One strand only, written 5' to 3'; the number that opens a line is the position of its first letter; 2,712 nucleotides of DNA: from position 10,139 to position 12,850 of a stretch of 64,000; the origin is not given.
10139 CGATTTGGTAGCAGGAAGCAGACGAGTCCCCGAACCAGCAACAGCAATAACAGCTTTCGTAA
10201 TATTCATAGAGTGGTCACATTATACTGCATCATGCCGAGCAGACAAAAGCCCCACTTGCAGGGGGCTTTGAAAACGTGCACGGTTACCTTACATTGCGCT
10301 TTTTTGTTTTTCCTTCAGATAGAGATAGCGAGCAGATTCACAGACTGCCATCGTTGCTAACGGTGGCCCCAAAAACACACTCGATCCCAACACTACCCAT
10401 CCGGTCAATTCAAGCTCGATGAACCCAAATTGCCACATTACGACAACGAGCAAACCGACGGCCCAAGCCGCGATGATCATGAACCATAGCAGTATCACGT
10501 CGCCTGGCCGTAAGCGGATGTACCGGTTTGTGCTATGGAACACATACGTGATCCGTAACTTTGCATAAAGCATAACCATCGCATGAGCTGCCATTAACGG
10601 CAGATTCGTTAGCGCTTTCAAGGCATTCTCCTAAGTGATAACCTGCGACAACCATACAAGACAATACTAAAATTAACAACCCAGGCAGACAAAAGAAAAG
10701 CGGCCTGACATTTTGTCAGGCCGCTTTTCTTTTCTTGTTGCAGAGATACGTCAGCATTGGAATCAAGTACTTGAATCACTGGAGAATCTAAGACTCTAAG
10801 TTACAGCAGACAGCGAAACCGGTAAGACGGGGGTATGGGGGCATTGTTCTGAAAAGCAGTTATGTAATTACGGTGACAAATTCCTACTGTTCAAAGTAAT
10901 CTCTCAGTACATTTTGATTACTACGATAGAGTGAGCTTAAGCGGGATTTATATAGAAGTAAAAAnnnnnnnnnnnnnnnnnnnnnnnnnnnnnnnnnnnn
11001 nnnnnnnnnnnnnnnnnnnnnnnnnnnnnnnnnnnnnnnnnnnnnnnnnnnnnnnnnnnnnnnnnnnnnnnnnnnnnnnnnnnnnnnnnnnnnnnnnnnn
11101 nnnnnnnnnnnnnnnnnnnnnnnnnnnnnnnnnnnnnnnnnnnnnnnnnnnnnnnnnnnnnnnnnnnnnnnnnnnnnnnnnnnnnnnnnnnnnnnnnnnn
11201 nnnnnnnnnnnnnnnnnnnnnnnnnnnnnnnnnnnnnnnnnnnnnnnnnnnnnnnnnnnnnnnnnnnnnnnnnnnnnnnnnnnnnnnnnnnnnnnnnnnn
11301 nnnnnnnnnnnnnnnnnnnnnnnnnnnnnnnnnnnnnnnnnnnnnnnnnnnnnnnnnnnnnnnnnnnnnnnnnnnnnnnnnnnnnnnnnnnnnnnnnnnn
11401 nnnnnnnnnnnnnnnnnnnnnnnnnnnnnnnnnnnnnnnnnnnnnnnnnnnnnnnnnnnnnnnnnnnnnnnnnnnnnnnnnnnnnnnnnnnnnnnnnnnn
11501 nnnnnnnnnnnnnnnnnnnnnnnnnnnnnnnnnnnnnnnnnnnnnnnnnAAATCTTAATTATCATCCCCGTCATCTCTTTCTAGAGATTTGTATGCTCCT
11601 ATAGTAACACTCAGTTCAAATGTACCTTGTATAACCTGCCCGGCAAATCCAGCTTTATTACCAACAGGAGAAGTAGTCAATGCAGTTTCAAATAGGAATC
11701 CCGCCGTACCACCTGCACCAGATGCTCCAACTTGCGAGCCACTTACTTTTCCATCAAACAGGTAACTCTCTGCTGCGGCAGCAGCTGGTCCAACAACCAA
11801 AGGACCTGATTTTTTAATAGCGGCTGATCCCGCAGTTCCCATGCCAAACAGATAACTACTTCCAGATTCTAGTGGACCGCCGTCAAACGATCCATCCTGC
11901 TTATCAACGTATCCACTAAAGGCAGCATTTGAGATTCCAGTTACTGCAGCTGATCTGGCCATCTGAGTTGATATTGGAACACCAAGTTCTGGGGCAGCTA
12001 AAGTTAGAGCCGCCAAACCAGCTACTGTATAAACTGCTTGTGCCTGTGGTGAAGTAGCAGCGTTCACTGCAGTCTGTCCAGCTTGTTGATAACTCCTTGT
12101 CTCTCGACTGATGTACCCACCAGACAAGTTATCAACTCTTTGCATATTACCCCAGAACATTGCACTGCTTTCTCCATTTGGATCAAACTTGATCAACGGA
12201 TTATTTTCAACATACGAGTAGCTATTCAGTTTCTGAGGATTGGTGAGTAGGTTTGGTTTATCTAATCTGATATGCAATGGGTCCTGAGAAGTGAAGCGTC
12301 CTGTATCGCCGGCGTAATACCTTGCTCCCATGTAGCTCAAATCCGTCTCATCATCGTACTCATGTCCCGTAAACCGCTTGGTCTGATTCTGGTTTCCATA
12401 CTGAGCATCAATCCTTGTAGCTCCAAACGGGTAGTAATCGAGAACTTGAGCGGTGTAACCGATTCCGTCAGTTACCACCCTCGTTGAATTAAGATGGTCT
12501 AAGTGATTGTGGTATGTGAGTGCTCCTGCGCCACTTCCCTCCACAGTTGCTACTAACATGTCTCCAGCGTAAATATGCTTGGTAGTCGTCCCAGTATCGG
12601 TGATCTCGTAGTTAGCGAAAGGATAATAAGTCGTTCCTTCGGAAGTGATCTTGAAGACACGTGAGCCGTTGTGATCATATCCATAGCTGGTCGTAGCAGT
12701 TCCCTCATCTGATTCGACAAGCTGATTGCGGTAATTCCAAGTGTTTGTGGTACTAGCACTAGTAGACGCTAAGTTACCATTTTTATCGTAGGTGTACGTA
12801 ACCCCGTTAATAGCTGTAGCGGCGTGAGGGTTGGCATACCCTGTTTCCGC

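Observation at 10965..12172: Novel Gly/Ala-rich toxin tip and AT-rich two-TM immunity candidate on a TcB/TcC-like RHS protein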

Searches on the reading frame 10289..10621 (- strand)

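Call 6: search_protein_families(library=pfam, proteins=[window:10289-10621:-], max_evalue=1)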
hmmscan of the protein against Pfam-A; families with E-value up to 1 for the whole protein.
window:10289-10621:- (110 aa): 3 families
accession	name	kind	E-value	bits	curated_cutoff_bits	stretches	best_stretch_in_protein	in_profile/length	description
PF24673.1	Blr_divisome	-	0.0084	16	27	1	71-84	6-19/41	Divisome-associated membrane protein Blr family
PF11165.13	DUF2949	-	0.031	15.2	24.2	1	56-71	31-46/56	Protein of unknown function (DUF2949)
PF11188.13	DUF2975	-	0.072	13.5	27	1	1-62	56-112/130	Protein of unknown function (DUF2975)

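Call 83: search_protein_families(library=padloc, proteins=[window:10292-10621:-], max_evalue=0.1)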
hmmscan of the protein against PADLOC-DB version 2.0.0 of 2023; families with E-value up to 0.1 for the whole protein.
window:10292-10621:- (110 aa): 0 families

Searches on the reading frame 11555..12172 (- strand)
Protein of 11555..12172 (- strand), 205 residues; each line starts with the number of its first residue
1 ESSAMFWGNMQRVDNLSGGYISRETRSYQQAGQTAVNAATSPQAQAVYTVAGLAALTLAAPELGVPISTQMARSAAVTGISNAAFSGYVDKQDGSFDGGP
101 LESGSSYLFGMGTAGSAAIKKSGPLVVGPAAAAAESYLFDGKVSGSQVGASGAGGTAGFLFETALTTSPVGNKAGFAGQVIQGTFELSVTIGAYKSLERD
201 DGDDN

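Call 6: search_protein_families(library=pfam, proteins=[window:11555-12172:-], max_evalue=1)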
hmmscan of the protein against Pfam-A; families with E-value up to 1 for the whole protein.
window:11555-12172:- (205 aa): 1 family
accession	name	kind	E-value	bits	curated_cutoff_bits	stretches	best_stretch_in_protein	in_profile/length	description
PF16013.10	DUF4781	-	0.75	9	27.9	0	43-86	89-133/310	Domain of unknown function (DUF4781)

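Call 7: search_protein_families(library=ncbifam, proteins=[window:11555-12172:-], max_evalue=1)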
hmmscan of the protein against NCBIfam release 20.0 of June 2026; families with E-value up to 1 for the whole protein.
window:11555-12172:- (205 aa): 0 families

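Call 11: search_solved_structures(query=window:11555-12172:-, max_evalue=10)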
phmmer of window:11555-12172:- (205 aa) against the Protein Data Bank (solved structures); distinct sequences matched with E-value up to 10: 1.
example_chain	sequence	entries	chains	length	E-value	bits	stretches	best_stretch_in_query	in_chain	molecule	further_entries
6uuj_A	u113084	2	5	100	1.8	11.8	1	31-115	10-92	PE family immunomodulator PE5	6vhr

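Call 13: find_homologous_proteins(query=window:11555-12172:-, max_evalue=0.01)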
Query window:11555-12172:-: 2945 candidates shared short words with the query, none scored E <= 0.01.
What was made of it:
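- Tried and rejected: A word-indexed search of 5.8 billion proteins with the tip gave no hits (call 13).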

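Call 18: search_protein_representatives(protein=window:11555-12172:-)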
Query: 205 residues. Proteins with E-value up to 0.001 (for the whole library): 4; up to 1e-10: 3; up to 1e-30: 2. The best 4 are listed.
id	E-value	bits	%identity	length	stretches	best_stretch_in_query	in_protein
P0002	7.3e-66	238.0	61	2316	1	1-204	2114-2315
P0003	1.5e-41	158.8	99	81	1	125-205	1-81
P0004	3.8e-24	102.0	41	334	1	4-198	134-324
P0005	1.4e-09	54.5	33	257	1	10-199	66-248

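Call 20: find_encoding_contigs(protein=P0002, flank=6000, max_places=5)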
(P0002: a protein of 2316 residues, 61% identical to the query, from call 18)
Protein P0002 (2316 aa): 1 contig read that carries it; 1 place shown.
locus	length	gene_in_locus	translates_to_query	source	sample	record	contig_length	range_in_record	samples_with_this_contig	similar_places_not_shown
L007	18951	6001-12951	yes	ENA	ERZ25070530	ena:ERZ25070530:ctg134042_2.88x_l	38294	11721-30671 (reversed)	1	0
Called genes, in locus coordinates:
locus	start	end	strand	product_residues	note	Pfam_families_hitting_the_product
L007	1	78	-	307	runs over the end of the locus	PF01555:N6_N4_Mtase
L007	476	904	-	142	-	-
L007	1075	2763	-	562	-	-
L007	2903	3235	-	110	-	-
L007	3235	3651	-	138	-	-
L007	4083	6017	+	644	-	PF03534:SpvB, PF21955:CarG-like (faint), PF13517:FG-GAP_3 (faint), PF01839:FG-GAP (faint), PF12256:TcdB_toxin_midN (faint)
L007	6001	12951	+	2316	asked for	PF05593:RHS_repeat (weak), PF20041:DUF6443 (weak), PF25023:TEN_YD-shell (weak), PF05593:RHS_repeat (weak), PF25788:Ig_Rha78A_N, PF25023:TEN_YD-shell (weak)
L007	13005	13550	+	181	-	-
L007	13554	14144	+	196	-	-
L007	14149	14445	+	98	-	-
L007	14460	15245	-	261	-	-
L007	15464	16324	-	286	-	-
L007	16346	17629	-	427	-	-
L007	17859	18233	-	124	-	-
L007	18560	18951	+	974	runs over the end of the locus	PF00270:DEAD, PF04851:ResIII, PF18766:SWI2_SNF2, PF00176:SNF2-rel_dom (faint), PF00271:Helicase_C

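Call 21: find_encoding_contigs(protein=P0004, flank=6000, max_places=5)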
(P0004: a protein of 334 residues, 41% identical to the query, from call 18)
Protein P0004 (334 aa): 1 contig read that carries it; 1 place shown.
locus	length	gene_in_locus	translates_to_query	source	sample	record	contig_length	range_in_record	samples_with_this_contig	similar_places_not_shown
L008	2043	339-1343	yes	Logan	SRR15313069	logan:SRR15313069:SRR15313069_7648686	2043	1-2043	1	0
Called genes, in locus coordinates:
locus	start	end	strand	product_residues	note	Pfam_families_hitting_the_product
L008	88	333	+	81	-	-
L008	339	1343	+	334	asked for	-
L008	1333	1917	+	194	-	-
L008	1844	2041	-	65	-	?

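Call 22: find_encoding_contigs(protein=P0005, flank=6000, max_places=5)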
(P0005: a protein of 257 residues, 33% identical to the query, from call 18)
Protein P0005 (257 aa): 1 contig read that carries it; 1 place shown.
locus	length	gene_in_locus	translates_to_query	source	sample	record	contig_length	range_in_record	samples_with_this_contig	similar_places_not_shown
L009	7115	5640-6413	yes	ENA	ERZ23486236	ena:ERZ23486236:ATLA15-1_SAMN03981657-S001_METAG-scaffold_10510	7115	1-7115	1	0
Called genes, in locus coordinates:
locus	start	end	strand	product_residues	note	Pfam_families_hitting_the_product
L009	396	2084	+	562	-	PF25788:Ig_Rha78A_N, PF05593:RHS_repeat (faint), PF25023:TEN_YD-shell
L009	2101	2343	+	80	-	-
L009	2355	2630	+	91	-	-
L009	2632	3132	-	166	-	-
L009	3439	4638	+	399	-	-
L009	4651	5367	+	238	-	-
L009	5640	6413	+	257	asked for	-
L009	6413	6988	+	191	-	-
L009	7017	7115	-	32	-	?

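Call 37: predict_structure(alignment_id=A1)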
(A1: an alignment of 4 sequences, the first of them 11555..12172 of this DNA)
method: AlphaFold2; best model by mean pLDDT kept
length: 205 residues; sequences in the alignment: 4
mean_pLDDT: 47.5   pTM: 0.52
mean pLDDT of the five models: 47.5, 42.7, 37.1, 34.8, 33.3
residues with pLDDT >= 90: 0; 70-90: 1; 50-70: 98; < 50: 106
segments of 3 or more residues with pLDDT < 50: 1-43, 96-98, 148-158, 160-205
pLDDT, mean of each block of 10 residues (from residue 1): 34 38 32 32 53 57 62 60 55 50 62 61 56 58 51 47 42 35 40 35 29
secondary structure, 60 per line:
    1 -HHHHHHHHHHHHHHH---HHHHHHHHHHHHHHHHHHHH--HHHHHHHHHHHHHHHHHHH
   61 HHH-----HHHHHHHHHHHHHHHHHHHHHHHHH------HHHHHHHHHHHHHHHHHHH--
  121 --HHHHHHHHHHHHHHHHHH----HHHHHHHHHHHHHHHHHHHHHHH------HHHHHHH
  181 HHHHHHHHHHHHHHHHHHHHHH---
elements in order: H2-16 H20-39 H42-63 H69-93 H100-118 H123-140 H145-167 H174-202
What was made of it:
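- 11558..12172 (-): C-terminal tip (aa 2308-2512, 205 aa): a new Gly/Ala/Ser-rich, predicted all-helical toxin module with an acidic tail. AF2 model all-α but low confidence, pLDDT 47.5 (call 37).
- AF2 predicts eight helices (call 37).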

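Call 47: fold_search(model_id=the predicted structure, library=pdb)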
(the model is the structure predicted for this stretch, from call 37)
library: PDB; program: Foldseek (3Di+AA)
matches with E <= 10: 163; with E <= 0.001: 0
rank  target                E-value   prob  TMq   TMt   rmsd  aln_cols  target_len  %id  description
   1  7o3v_F                1.1e+00  0.08  0.17  0.14  24.2       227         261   17  Stalk complex structure (TrwJ/VirB5-TrwI/VirB6) from the fully-assembled R388 type IV secretion system determined by c (released 2022-06-22)
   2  5cwo_A                1.2e+00  0.09  0.18  0.18  16.6       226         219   12  Crystal structure of de novo designed helical repeat protein DHR76 (released 2015-12-16)
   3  8f6r_A                1.3e+00  0.18  0.25  0.24  13.1       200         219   12  CryoEM structure of designed modular protein oligomer C6-79 (released 2023-11-29)
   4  7udn_B                1.5e+00  0.07  0.17  0.13  19.9       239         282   12  Crystal structure of designed helical repeat protein RPB_PLP1_R6 in alternative conformation 2 (released 2023-03-22)
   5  3b9w                  1.7e+00  0.18  0.26  0.17  14.2       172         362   15  The 1.3 A resolution structure of Nitrosomonas europaea Rh50 and mechanistic implications for NH3 transport by Rhesus fa (released 2007-11-20)
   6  8rtd_H                1.7e+00  0.07  0.18  0.17  20.6       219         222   19  Stalk-Arches-IMC structure from the fully-assembled R388 type IV secretion system determined by cryo-EM. (released 2024-06-19)
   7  5oxp                  1.8e+00  0.04  0.15  0.10  14.2       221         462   16  PepTSt in occluded conformation with phosphate ion bound (released 2018-02-21)
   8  3bhs                  1.9e+00  0.15  0.26  0.16  16.8       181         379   15  Nitrosomonas europaea Rh50 and mechanism of conduction by Rhesus protein family of channels (released 2007-12-04)
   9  9drl_A                2.0e+00  0.13  0.26  0.14  21.2       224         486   16  Cryo-EM structure of the T33-549 tetrahedral cage (released 2025-08-06)
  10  5cwg                  2.2e+00  0.16  0.29  0.30  15.0       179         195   14  Crystal structure of de novo designed helical repeat protein DHR10 (released 2015-12-16)
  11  6w2w                  2.3e+00  0.12  0.23  0.22  15.3       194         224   13  Junction 24, DHR14-DHR18 (released 2020-04-15)
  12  8oyy_A                2.4e+00  0.09  0.23  0.21  12.3       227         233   13  De novo designed soluble GPCR-like fold GLF_32 (released 2023-10-18)
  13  7uw9_g                2.7e+00  0.05  0.17  0.19  19.7       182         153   13  Citrus V-ATPase State 1, H in contact with subunit a (released 2022-07-06)
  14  8rtd_I                2.7e+00  0.04  0.15  0.14  20.5       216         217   19  Stalk-Arches-IMC structure from the fully-assembled R388 type IV secretion system determined by cryo-EM. (released 2024-06-19)
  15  5edl                  2.9e+00  0.13  0.29  0.29  18.1       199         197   11  Crystal structure of an S-component of ECF transporter (released 2016-08-17)
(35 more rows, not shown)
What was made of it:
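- On Colicin-type pore-forming domain: Foldseek of the low-confidence model gives nothing below E = 1 (call 47).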

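Call 50: search_solved_structures(query=A5, max_evalue=10)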
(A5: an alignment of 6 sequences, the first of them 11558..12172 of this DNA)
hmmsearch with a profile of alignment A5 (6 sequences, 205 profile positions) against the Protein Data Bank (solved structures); distinct sequences matched with E-value up to 10: 4.
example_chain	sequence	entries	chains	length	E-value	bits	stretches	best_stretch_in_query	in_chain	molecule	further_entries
7rh5_V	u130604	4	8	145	0.19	14.2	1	105-152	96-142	Uncharacterized protein MSMEG_4692/MSMEI_4575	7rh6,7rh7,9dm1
5ze3_A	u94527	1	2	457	0.46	13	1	98-152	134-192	Lysyl oxidase homolog 2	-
6y54_H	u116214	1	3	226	0.56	12.7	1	99-192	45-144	Fab A1.1 H chain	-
2vk2_A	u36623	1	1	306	2.2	10.8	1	74-142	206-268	ABC TRANSPORTER PERIPLASMIC-BINDING PROTEIN YTFQ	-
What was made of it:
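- On Tse5-CT / Tsi5 family: PDB sequence searches with the tip and with its 6-sequence profile return no Tse5 chain at E up to 10 (calls 11, 50).
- Closest known: Tse5. Different: No sequence similarity was detected: Pfam gave no hit, and PDB sequence searches with the tip and with its profile gave none either (calls 11, 50).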

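Call 51: search_protein_families(library=pfam, alignment_id=A5, max_evalue=1)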
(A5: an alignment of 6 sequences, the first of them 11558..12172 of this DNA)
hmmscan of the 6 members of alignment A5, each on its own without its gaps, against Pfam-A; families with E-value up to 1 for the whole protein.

A. member 1, window:11558-12172:- (205 aa): 1 family
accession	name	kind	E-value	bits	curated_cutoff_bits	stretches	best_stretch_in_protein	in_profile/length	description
PF16013.10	DUF4781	-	0.75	9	27.9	0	43-86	89-133/310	Domain of unknown function (DUF4781)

B. families by the number of members that match (of 6 scanned): 3 families
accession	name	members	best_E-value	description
PF17304.8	OM14_C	1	0.023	Mitochondrial outer membrane protein OM14, C-terminal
PF15033.11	Kinocilin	1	0.082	Kinocilin protein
PF16013.10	DUF4781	1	0.75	Domain of unknown function (DUF4781)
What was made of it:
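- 11558..12172 (-): No family or PDB match (calls 6, 7, 11, 50, 51).
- On Colicin-type pore-forming domain: None of the six tips hits a colicin-type model in Pfam at E up to 1 (calls 6, 51).
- Tried and rejected: Pfam on all six tips gave only noise: OM14_C, Kinocilin and DUF4781 (call 51).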

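Call 74: search_dna_similar(query=window:11558-12172:-, collection=plasmids, mode=protein, max_evalue=0.1, max_rows=10)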
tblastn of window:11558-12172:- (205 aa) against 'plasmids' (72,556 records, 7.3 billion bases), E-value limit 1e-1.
No match.

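Call 83: search_protein_families(library=padloc, proteins=[window:11558-12172:-], max_evalue=0.1)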
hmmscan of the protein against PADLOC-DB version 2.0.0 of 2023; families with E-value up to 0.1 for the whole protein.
window:11558-12172:- (205 aa): 0 families

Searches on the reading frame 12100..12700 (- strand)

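Call 93: search_solved_structures(query=window:12100-12700:-, max_evalue=0.01, show_alignments=3)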
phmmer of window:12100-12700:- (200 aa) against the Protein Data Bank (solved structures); distinct sequences matched with E-value up to 0.01: 22.
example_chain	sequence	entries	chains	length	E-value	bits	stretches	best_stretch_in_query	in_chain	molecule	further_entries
9c4k_Q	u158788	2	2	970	2.1e-08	37.6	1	72-183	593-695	Toxin subunit YenC2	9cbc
4igl_B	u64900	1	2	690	6.9e-08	35.9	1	72-176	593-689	YenC2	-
9pt5_A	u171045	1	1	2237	3.1e-07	33.7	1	3-176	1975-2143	Teneurin-like protein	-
9ifo_A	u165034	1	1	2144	9.5e-07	32.2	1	3-176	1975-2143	Teneurin-Like Protein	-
8fjp_A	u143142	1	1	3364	1.7e-06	31.4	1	63-179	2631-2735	salivary gland surface protein 1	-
8h8a_A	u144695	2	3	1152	4.5e-06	30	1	4-144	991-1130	Putative Rhs-family protein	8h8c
8h8b_A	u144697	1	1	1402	7.2e-06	29.3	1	4-144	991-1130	Putative Rhs-family protein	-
7q97_A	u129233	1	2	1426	9e-06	29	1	46-144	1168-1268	Rhs family protein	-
6suq_A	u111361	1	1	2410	1.2e-05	28.5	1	69-176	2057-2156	TcdB2,TccC3,Genome polyprotein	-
6h6e_F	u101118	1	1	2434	1.2e-05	28.5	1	69-176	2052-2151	TcdB2,TccC3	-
6suf_F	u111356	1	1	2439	1.2e-05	28.5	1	69-176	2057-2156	TcdB2,TccC3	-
6sup_A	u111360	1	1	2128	1.4e-05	28.3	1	69-176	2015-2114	TcdB2,TccC3,Cell division control protein 42 homolog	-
6h6g_A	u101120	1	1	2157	2.2e-05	27.7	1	69-176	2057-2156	TcdB2,TccC3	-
4o9x_A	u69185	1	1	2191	2.3e-05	27.7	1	69-176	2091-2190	TcdB2, TccC3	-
6l7i_G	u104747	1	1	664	3e-05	27.3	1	68-176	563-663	TccC2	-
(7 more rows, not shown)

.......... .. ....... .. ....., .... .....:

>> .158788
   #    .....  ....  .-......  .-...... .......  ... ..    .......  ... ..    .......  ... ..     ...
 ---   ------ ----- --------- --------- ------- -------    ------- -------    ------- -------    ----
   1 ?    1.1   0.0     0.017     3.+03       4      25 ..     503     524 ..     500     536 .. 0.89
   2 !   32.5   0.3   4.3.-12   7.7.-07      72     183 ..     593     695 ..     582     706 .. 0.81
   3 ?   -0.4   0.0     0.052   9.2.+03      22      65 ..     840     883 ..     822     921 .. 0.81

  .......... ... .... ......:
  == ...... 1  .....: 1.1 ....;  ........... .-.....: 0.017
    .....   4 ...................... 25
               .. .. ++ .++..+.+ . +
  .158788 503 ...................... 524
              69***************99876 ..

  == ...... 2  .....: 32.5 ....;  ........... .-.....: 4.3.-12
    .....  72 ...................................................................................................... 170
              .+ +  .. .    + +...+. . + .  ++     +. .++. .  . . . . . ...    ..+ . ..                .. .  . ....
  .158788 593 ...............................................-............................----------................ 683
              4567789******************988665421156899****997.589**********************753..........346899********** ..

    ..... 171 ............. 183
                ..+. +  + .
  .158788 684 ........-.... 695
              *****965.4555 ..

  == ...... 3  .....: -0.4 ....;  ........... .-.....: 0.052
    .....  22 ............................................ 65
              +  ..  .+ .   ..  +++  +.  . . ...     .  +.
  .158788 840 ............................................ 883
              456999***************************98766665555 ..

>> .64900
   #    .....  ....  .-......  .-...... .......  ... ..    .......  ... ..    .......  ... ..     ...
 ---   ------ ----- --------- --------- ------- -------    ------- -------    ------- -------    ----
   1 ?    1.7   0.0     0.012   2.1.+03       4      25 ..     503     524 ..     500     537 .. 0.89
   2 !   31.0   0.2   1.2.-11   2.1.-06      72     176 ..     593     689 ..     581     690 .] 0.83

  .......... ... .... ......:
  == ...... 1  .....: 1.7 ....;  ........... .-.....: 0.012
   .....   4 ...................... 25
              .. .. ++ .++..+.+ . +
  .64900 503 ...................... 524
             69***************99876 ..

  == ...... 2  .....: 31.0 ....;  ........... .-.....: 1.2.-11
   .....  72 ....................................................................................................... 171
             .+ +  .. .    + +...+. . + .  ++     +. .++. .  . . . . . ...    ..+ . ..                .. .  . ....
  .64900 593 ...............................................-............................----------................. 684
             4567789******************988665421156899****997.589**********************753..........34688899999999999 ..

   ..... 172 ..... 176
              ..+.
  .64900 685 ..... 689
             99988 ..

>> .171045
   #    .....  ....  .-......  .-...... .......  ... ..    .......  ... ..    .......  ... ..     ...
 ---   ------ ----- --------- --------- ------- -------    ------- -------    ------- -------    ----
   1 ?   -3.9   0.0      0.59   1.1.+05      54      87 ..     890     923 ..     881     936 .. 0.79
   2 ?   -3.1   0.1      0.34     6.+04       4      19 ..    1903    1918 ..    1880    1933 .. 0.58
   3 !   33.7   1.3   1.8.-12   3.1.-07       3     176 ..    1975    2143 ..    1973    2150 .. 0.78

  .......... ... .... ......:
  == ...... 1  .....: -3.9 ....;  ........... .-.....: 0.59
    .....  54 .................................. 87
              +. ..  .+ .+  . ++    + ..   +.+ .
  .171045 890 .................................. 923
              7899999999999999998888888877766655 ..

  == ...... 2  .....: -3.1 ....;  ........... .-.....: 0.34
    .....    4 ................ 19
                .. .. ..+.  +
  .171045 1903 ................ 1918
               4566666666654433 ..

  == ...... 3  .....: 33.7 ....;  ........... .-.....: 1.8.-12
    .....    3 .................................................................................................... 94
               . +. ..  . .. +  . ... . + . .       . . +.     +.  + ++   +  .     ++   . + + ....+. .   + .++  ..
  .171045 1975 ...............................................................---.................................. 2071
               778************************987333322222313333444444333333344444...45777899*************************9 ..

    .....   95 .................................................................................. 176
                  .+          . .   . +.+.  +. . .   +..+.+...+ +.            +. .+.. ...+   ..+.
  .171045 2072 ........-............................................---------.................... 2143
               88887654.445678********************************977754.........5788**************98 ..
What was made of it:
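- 12173..13123 (-): RHS shell, last part, with the RHS-associated core (aa 2220-2307) that ends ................…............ This is the aspartyl autoprotease/cleavage region. Alignment to the ends of YenC2, TcdB2-TccC3 and teneurin-like proteins (call 93).
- Closest known: TcdB/TcaC-type polymorphic toxins and Tc toxin BC subunits. Same: The core end aligns with YenC2 and TccC3 (call 93).
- Checked: This end aligns residue for residue with the autoproteolytic ends of YenC2, TccC3 and teneurin-like proteins in the PDB (call 93).
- Teneurin-like proteins are among the nearest solved relatives of the core end (call 93).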
